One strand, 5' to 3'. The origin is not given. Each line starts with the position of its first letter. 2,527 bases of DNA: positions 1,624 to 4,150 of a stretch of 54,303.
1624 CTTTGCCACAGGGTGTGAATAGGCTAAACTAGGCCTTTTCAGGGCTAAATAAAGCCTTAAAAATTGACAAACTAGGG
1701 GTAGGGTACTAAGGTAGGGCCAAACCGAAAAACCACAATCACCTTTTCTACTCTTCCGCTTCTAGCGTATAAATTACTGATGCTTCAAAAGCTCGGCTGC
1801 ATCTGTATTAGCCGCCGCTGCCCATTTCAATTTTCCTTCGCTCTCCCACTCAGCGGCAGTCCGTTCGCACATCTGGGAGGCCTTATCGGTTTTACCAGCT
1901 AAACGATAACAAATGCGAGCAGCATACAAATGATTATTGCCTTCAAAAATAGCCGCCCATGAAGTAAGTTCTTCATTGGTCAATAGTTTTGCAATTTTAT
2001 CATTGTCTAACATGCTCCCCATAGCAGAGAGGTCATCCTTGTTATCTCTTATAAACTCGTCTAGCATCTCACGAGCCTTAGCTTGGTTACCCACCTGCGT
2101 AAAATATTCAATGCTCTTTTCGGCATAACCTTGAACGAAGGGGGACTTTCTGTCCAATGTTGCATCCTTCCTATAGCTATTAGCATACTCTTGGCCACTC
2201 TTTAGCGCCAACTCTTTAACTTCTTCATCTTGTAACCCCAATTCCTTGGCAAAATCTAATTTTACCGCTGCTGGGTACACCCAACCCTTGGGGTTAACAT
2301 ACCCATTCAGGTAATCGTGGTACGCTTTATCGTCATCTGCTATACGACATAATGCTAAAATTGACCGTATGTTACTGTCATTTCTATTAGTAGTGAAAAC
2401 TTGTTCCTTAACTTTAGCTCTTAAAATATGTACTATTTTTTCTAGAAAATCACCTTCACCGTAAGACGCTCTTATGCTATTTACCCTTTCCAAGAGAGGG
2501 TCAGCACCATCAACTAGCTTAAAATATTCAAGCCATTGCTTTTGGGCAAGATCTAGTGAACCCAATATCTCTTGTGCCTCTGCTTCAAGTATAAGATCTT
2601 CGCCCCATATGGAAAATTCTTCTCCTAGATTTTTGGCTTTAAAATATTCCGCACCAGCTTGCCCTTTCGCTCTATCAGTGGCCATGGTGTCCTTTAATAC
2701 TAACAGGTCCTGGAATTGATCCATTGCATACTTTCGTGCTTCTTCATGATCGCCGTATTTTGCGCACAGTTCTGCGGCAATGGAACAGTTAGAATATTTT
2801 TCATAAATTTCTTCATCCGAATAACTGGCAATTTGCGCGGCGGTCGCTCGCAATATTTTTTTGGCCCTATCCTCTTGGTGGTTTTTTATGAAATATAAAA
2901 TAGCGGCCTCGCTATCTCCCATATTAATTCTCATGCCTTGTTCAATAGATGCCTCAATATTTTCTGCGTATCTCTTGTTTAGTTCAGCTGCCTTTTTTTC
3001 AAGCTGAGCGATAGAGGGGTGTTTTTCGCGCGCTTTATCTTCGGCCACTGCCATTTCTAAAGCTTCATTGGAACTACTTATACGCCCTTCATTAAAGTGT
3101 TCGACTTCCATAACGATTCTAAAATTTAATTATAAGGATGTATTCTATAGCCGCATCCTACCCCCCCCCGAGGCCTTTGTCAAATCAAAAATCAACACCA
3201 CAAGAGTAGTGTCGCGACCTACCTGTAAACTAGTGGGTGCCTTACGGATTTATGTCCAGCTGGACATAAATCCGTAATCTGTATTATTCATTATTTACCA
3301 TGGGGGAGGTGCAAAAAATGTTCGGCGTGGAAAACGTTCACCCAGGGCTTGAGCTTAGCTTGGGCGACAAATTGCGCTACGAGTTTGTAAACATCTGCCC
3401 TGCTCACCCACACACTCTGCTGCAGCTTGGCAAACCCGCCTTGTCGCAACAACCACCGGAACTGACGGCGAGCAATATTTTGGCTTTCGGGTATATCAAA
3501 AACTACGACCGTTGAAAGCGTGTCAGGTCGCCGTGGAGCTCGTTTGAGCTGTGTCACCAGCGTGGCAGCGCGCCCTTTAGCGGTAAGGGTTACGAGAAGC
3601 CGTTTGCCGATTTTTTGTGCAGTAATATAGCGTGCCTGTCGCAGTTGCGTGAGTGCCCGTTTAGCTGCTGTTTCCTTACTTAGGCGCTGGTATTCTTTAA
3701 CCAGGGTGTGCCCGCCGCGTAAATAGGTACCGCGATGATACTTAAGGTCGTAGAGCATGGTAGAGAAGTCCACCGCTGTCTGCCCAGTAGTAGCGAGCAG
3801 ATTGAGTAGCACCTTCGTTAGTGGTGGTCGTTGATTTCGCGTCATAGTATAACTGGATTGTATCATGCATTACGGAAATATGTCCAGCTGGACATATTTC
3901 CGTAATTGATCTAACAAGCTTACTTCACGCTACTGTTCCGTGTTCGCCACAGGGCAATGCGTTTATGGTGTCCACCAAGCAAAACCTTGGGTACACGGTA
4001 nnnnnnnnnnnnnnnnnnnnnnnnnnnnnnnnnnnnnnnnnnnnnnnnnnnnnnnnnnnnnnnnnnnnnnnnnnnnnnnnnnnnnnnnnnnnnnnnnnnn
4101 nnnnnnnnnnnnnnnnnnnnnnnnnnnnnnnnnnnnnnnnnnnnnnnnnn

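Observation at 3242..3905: A wHTH/Cas2-fold regulator gene bracketed by two near-identical 36-bp perfect palindromes with symmetric compensatory differences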

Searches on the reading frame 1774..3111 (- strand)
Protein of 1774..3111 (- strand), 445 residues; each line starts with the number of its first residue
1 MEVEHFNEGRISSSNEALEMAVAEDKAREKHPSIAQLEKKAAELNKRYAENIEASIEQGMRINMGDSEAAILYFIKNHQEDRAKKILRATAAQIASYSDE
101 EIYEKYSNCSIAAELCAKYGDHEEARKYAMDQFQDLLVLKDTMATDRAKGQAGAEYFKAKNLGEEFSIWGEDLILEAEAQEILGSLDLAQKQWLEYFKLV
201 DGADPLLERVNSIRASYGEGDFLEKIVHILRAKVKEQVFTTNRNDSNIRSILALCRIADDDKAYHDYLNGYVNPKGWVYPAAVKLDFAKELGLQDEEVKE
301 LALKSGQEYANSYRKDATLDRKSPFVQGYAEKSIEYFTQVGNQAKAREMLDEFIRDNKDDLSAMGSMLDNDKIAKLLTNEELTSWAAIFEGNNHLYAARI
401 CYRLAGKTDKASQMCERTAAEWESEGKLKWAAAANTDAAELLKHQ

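Call 4: search_protein_families(library=pfam, proteins=[window:1774-3111:-], max_evalue=0.1)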
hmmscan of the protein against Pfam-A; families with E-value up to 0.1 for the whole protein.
window:1774-3111:- (445 aa): 1 family
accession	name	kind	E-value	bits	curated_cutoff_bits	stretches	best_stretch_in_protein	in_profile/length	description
PF12325.13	TMF_TATA_bd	-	0.089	13.4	29.1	0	2-53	34-85/115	TATA element modulatory factor 1 TATA binding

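Call 5: search_protein_families(library=ncbifam, proteins=[window:1774-3111:-], max_evalue=0.1)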
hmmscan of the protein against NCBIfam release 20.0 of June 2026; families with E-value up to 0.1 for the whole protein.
window:1774-3111:- (445 aa): 1 family
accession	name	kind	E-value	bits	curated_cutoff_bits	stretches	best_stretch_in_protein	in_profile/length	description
NF005597.0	PRK07329.1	equivalog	0.027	14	303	1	15-101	34-115/257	hypothetical protein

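Call 35: search_protein_families(library=padloc, proteins=[window:1774-3111:-], max_evalue=0.1)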
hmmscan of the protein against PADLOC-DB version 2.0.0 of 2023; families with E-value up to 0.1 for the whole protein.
window:1774-3111:- (445 aa): 0 families

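Call 36: search_protein_families(library=phrogs, proteins=[window:1774-3111:-], max_evalue=0.1)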
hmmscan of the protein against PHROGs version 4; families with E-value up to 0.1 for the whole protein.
window:1774-3111:- (445 aa): 0 families

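Call 40: find_related_loci(query=window:1774-3111:-, collection=genome_contigs, flank=4000)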
Query window:1774-3111:- (445 aa) in genome_contigs; peptide patterns used: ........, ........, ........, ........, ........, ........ (x = any residue, [..] = any of these).
49 stretches matched a pattern, but none encodes a relative of the query by tblastn (E <= 1e-3).

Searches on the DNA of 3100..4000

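Call 85: search_rna_families(source=window, start=3100, end=4000, threshold=evalue, max_evalue=1)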
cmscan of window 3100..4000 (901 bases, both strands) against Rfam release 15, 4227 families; matches with E-value up to 1: 2.
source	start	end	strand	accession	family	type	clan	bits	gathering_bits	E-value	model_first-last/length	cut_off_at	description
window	3242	3286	+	RF03704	MIR4380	Gene; miRNA;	-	20.6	83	0.29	1-82/82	no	MIR4380 microRNA precursor family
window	3880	3971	+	RF02145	MEG8_1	Gene; lncRNA;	-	17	70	0.16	1-97/97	no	Maternally expressed 8 exon 1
